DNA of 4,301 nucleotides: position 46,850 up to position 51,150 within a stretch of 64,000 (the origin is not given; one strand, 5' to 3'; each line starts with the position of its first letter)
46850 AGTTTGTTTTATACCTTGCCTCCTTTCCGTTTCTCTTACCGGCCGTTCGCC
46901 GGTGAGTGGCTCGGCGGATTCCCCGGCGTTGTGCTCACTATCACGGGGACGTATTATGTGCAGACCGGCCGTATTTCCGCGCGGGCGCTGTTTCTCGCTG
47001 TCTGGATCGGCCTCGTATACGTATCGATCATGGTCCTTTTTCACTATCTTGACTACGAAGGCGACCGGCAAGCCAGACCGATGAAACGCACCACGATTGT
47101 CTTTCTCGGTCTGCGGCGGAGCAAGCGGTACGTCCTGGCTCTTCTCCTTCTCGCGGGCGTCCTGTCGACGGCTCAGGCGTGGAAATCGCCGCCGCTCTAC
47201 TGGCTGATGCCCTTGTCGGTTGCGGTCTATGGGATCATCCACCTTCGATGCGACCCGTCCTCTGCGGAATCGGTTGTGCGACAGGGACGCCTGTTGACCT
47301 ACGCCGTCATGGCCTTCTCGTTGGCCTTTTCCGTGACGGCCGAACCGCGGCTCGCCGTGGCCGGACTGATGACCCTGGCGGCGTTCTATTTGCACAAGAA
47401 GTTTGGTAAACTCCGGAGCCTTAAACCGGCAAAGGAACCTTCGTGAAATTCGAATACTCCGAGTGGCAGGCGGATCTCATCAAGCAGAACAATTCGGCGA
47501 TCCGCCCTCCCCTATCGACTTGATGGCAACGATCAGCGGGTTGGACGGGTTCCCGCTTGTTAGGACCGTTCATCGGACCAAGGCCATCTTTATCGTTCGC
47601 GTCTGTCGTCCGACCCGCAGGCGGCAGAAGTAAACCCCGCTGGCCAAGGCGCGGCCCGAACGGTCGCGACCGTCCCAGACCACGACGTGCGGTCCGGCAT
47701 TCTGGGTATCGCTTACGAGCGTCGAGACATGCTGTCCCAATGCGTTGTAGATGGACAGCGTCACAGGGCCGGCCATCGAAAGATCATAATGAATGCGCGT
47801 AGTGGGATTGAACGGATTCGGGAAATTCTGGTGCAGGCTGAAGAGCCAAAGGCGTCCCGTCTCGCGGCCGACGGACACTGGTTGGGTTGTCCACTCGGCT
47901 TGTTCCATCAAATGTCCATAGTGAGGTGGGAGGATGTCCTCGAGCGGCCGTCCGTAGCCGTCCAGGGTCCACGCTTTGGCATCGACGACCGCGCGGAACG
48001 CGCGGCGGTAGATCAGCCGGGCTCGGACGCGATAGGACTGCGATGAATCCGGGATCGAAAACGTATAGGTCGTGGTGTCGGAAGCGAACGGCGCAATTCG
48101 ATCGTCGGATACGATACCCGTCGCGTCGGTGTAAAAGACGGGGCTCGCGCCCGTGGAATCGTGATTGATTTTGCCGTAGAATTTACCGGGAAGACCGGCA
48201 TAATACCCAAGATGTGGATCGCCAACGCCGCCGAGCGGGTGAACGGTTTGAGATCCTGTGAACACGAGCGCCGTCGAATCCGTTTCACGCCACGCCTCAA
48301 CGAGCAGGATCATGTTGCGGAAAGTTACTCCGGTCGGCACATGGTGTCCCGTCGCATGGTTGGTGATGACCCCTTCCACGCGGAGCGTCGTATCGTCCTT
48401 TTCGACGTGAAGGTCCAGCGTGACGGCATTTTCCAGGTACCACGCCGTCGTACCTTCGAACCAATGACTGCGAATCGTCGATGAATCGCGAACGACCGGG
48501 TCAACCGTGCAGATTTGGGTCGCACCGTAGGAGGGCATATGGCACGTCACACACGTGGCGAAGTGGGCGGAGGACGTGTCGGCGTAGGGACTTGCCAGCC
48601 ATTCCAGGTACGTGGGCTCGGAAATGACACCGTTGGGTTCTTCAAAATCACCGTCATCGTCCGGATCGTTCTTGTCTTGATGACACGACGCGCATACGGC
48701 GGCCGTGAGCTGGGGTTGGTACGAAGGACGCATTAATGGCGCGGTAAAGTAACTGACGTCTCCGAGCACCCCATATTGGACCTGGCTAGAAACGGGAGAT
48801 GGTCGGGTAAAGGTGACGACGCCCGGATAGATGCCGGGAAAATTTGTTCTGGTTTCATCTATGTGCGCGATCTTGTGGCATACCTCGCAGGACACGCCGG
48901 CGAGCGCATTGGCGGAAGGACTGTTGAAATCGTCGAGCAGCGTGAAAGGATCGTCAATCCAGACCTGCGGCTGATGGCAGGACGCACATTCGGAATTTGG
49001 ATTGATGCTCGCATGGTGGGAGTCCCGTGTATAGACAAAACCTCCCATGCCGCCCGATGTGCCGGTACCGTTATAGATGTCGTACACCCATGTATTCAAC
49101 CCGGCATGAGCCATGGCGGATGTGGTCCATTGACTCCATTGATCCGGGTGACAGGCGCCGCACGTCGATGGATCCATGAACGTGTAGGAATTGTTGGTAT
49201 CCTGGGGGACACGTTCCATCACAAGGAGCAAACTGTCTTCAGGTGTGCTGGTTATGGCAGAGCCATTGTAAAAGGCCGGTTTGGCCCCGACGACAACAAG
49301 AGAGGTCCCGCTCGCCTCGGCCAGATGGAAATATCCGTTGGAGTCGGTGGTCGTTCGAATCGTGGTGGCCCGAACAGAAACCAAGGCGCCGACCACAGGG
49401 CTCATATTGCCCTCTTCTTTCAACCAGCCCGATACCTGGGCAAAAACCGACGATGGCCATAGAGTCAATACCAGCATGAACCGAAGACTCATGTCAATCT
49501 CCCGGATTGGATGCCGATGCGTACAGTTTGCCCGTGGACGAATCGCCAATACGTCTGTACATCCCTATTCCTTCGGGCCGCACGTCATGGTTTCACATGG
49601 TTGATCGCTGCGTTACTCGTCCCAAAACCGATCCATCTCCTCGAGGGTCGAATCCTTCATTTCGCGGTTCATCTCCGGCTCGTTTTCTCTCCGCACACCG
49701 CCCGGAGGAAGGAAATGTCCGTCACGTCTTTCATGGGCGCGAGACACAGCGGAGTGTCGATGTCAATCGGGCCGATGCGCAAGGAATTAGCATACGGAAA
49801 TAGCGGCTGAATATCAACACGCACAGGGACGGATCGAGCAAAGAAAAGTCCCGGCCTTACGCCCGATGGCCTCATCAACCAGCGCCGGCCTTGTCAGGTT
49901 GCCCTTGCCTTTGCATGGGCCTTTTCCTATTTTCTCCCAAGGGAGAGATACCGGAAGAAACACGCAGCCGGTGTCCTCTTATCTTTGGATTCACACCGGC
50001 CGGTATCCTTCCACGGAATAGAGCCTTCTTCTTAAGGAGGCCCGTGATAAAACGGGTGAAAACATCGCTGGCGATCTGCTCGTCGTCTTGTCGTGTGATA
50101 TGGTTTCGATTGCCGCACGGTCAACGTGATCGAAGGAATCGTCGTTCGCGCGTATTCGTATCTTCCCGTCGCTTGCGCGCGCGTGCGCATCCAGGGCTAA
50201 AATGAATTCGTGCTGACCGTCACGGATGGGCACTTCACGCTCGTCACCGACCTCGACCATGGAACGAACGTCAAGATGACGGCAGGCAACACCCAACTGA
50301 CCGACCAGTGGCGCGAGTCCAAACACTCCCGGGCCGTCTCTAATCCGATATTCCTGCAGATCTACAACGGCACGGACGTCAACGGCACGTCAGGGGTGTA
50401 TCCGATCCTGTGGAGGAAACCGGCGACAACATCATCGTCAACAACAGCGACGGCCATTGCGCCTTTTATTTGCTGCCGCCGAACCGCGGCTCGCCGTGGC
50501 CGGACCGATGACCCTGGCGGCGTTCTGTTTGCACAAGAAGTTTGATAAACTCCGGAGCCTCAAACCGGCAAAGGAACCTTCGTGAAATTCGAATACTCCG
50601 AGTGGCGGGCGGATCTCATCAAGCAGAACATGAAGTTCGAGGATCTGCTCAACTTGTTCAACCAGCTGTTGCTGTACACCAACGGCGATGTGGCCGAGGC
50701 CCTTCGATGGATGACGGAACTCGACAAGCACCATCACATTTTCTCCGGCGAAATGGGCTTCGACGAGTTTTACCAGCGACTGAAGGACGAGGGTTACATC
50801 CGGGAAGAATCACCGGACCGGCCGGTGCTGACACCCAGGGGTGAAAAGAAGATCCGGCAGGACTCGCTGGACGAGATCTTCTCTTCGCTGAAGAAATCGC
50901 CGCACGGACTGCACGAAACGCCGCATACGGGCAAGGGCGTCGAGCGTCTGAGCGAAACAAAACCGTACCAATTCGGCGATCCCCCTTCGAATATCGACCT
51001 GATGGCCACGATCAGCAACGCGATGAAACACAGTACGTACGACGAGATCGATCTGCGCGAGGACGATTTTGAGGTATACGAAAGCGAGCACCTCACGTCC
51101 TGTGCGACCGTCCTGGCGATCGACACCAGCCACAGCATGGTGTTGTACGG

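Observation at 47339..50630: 3.3 kb segment (about 3.0 kb of unique sequence) carrying a T9SS multiheme cytochrome, bracketed by 153-bp direct repeats of a gene-gene junction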

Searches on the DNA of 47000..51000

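Call 28: search_rna_families(source=window, start=47000, end=51000, threshold=evalue, max_evalue=1)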
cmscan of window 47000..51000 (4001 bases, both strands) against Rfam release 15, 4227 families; matches with E-value up to 1: 0.
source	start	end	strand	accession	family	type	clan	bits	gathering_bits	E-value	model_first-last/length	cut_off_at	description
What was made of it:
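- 49493..49613 (-): Short intergenic stretch between the MazG scrap and cyt1. There is no Rfam match (call 28).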

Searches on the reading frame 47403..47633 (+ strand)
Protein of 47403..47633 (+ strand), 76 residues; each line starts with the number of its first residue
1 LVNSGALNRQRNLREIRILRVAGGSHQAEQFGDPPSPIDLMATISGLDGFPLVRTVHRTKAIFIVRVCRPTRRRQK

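Call 72: search_protein_families(library=pfam, proteins=[window:47403-47633:+], max_evalue=0.01)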
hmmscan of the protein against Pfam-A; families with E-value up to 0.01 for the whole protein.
window:47403-47633:+ (76 aa): 0 families

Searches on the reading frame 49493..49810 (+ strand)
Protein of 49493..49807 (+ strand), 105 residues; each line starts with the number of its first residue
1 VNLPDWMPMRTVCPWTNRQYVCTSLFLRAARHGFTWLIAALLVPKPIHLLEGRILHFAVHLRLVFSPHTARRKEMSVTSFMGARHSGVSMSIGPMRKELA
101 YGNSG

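Call 6: search_protein_families(library=pfam, proteins=[window:49511-49810:+], max_evalue=0.01)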
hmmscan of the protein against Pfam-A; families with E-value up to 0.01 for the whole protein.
window:49511-49810:+ (99 aa): 0 families

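Call 23: search_protein_families(library=pfam, proteins=[window:49493-49807:+], max_evalue=10)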
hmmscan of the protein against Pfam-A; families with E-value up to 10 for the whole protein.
seq(105 aa): 0 families

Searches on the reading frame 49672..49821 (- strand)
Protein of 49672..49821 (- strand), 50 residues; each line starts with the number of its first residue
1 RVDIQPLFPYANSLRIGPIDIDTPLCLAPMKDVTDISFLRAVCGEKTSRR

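Call 44: search_solved_structures(query=window:49672-49821:-, max_evalue=10, show_alignments=2)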
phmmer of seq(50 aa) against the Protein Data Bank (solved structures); distinct sequences matched with E-value up to 10: 3.
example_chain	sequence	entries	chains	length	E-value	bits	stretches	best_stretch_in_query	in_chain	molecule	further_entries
1e4u_A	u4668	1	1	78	0.53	14.2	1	21-47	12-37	TRANSCRIPTIONAL REPRESSOR NOT4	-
1ur6_B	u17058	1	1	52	0.61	14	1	21-47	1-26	POTENTIAL TRANSCRIPTIONAL REPRESSOR NOT4HP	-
5aie_A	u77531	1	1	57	0.77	13.7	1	23-46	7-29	GENERAL NEGATIVE REGULATOR OF TRANSCRIPTION SUBUNIT 4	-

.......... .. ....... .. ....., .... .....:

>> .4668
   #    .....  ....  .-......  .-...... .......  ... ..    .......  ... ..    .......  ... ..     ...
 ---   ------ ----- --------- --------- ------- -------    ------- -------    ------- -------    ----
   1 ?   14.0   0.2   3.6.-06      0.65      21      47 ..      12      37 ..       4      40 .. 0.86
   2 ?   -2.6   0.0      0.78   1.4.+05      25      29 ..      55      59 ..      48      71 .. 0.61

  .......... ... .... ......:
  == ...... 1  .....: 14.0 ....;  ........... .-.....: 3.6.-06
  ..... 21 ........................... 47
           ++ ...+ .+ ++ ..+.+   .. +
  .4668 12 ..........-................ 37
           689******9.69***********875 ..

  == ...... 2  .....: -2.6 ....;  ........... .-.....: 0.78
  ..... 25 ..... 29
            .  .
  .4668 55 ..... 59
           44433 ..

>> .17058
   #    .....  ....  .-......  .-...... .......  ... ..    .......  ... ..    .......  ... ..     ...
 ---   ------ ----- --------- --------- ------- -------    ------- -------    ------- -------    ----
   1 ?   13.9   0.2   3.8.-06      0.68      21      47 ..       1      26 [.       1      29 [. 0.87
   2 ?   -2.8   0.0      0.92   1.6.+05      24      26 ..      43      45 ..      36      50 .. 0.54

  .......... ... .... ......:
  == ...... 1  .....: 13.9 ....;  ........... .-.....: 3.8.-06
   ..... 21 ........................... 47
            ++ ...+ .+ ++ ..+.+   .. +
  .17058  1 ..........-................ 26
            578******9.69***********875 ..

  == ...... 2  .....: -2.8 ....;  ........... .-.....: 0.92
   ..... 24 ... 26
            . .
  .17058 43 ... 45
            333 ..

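Call 45: search_protein_families(library=ncbifam, proteins=[window:49672-49821:-], max_evalue=0.01)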
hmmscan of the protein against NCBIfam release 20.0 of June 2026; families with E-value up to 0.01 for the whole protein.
seq(50 aa): 0 families

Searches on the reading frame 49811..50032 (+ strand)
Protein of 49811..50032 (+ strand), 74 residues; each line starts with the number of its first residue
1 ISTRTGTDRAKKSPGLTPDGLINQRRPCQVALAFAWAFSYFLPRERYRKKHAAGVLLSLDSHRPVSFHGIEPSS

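Call 23: search_protein_families(library=pfam, proteins=[window:49811-50032:+], max_evalue=10)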
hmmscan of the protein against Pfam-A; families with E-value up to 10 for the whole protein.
seq(74 aa): 0 families

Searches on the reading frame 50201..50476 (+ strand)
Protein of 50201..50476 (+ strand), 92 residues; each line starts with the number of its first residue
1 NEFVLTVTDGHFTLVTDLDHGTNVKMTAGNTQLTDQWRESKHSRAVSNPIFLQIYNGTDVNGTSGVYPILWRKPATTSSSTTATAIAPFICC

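Call 23: search_protein_families(library=pfam, proteins=[window:50201-50476:+], max_evalue=10)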
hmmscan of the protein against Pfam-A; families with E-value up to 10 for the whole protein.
seq(92 aa): 0 families

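Call 35: search_protein_representatives(protein=window:50201-50476:+)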
Query: 92 residues. Proteins with E-value up to 0.001 (for the whole library): 5; up to 1e-10: 2; up to 1e-30: 1. The best 5 are listed.
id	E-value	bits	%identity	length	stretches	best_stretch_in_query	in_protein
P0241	1.1e-53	195.4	100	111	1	5-92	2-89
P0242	1.6e-16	76.5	65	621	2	31-68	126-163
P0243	3.9e-07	46.5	38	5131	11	24-61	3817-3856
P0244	4.5e-04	36.8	38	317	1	10-73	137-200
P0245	8.3e-04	35.9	34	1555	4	9-80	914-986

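Call 37: search_protein_families(library=pfam, proteins=[P0242, P0244, P0245], max_evalue=0.01)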
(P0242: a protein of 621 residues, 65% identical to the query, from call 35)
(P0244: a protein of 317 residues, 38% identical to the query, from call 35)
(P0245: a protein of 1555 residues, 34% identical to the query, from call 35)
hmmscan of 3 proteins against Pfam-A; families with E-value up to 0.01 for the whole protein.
P0242 (621 aa): 9 families
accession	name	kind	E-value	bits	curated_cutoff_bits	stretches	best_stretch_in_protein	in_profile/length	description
PF13860.13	FlgD_ig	-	4.3e-09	36.7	27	1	552-609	18-76/79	FlgD Ig-like domain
PF14522.11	Cytochrome_C7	-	1.6e-06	28.2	24.8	1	119-218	14-67/67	Cytochrome c7 and related cytochrome c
PF13435.11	Cytochrome_C554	-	1.4e-05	26.4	20.8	1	121-217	2-83/84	Cytochrome c554 and c-prime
PF18962.6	Por_Secre_tail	-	0.00013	22.7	27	1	538-617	2-73/75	Secretion system C-terminal sorting domain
PF00130.28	C1_1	-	0.00039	20.6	26.5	0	268-313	8-37/53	Phorbol esters/diacylglycerol binding domain (C1 domain)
PF13620.12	CarboxypepD_reg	-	0.0012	19.6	32.3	1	28-81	2-56/82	Carboxypeptidase regulatory-like domain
PF09699.15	Paired_CXXCH_1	-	0.0014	18.7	20.6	0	170-185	3-18/41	Doubled CXXCH motif (Paired_CXXCH_1)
PF22113.1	Mtrc-MtrF_II-IV_dom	-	0.005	16.8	30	0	212-314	83-166/176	Outer membrane cytochrome MtrC/MtrF-like, domains II/IV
PF13585.12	CHU_C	-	0.0098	16.4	27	0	555-618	26-82/86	CHU_C Type IX secretion signal domain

P0244 (317 aa): 7 families
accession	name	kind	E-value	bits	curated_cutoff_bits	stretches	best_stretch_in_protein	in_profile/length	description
PF13620.12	CarboxypepD_reg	-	4.9e-08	33.7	32.3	1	32-85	2-59/82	Carboxypeptidase regulatory-like domain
PF13715.12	CarbopepD_reg_2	-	9.6e-07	29.2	32.2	1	32-72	1-42/88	CarboxypepD_reg-like domain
PF14522.11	Cytochrome_C7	-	2.2e-05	24.6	24.8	1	150-245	13-67/67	Cytochrome c7 and related cytochrome c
PF22113.1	Mtrc-MtrF_II-IV_dom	-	0.00016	21.7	30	1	150-246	28-129/176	Outer membrane cytochrome MtrC/MtrF-like, domains II/IV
PF14537.11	Cytochrom_c3_2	-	0.0002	22.2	25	0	206-246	26-66/79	Cytochrome c3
PF22678.1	Cytochrom_c_NrfB-like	-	0.00081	20.3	27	0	207-248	34-69/89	Cytochrome c-type protein NrfB-like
PF13435.11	Cytochrome_C554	-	0.0032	18.8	20.8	1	153-244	2-83/84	Cytochrome c554 and c-prime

P0245 (1555 aa): 9 families
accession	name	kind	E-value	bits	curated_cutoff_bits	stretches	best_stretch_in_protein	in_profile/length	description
PF12796.13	Ank_2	-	5.3e-166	540.2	27.3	17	1252-1341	3-88/90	Ankyrin repeats (3 copies)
PF00023.36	Ank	-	1.3e-132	424.4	21.1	11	1282-1308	4-30/33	Ankyrin repeat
PF13637.12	Ank_4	-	5.5e-95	309.6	22.7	13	712-760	2-50/50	Ankyrin repeats (many copies)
PF13606.12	Ank_3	-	2.7e-85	269.1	22.3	3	1077-1104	2-29/30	Ankyrin repeat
PF13857.12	Ank_5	-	5.2e-61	202.4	27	6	1063-1115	1-54/56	Ankyrin repeats (many copies)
PF23745.1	ANK_LRRK2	-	5.2e-37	127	27.5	2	1284-1368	35-115/130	LRRK2 ANK repeat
PF24521.3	Ank_KRIT1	-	4.6e-34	117.7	80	2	1415-1500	21-107/149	KRIT1 ankyrin-repeats domain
PF24883.2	NPHP3_N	-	8.7e-32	111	24.8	1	223-391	2-163/164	Nephrocystin 3, N-terminal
PF13191.12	AAA_16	-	0.0035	18.3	32.6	0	248-378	32-160/167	AAA ATPase domain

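Call 38: find_encoding_contigs(protein=P0242, flank=10000, max_places=6)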
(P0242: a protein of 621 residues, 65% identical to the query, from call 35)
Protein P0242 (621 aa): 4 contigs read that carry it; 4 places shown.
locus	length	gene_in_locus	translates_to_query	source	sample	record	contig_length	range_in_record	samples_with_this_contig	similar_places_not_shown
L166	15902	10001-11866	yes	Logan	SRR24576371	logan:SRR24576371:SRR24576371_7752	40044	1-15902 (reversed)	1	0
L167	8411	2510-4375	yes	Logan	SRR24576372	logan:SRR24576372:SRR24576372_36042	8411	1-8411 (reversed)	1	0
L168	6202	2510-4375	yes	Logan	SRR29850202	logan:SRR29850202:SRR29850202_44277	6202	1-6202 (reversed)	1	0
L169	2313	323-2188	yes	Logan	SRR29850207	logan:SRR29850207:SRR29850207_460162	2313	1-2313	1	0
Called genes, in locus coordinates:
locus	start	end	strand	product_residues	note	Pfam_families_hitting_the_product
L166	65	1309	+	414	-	PF03372:Exo_endo_phos, PF18962:Por_Secre_tail (faint), PF13860:FlgD_ig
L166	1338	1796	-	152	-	PF02502:LacAB_rpiB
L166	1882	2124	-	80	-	PF13237:Fer4_10 (faint), PF14697:Fer4_21 (faint), PF12838:Fer4_7 (weak), PF13187:Fer4_9 (weak), PF25160:LdpA_Fe-S-bd (weak), PF00037:Fer4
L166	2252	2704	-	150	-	PF00583:Acetyltransf_1, PF13673:Acetyltransf_10 (weak), PF13508:Acetyltransf_7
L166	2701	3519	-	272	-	PF01135:PCMT, PF01209:Ubie_methyltran, PF06325:PrmA, PF13489:Methyltransf_23, PF13847:Methyltransf_31, PF08241:Methyltransf_11, PF08242:Methyltransf_12, PF13649:Methyltransf_25, +3 more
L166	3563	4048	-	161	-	PF12802:MarR_2, PF22381:Staph_reg_Sar_Rot (weak), PF01047:MarR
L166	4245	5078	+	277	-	-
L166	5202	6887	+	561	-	PF00270:DEAD, PF04851:ResIII (weak), PF00271:Helicase_C, PF03880:DbpA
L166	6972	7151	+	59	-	-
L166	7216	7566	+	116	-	PF11009:BrxC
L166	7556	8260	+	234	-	PF08713:DNA_alkylation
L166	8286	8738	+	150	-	PF00892:EamA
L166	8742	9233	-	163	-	PF01590:GAF, PF13185:GAF_2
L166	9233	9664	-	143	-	-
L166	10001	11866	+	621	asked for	PF14522:Cytochrome_C7 (faint), PF13435:Cytochrome_C554 (faint), PF13860:FlgD_ig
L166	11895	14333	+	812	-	PF15902:Sortilin-Vps10 (weak), PF13620:CarboxypepD_reg, PF13715:CarbopepD_reg_2 (weak), PF18962:Por_Secre_tail (faint), PF13860:FlgD_ig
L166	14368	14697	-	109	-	-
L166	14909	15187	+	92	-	-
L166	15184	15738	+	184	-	-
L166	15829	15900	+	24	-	?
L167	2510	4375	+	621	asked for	PF14522:Cytochrome_C7 (faint), PF13435:Cytochrome_C554 (faint), PF13860:FlgD_ig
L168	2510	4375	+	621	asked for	PF14522:Cytochrome_C7 (faint), PF13435:Cytochrome_C554 (faint), PF13860:FlgD_ig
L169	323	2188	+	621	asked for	PF14522:Cytochrome_C7 (faint), PF13435:Cytochrome_C554 (faint), PF13860:FlgD_ig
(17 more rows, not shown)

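Call 54: find_encoding_contigs(protein=P0241, flank=10000, max_places=10)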
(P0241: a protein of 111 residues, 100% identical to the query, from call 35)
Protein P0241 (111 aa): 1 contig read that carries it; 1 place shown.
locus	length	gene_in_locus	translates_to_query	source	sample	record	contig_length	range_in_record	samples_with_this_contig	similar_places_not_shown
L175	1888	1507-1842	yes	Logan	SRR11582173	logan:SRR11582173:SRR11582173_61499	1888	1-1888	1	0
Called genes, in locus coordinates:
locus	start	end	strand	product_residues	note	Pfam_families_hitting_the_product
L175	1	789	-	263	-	?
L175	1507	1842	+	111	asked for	-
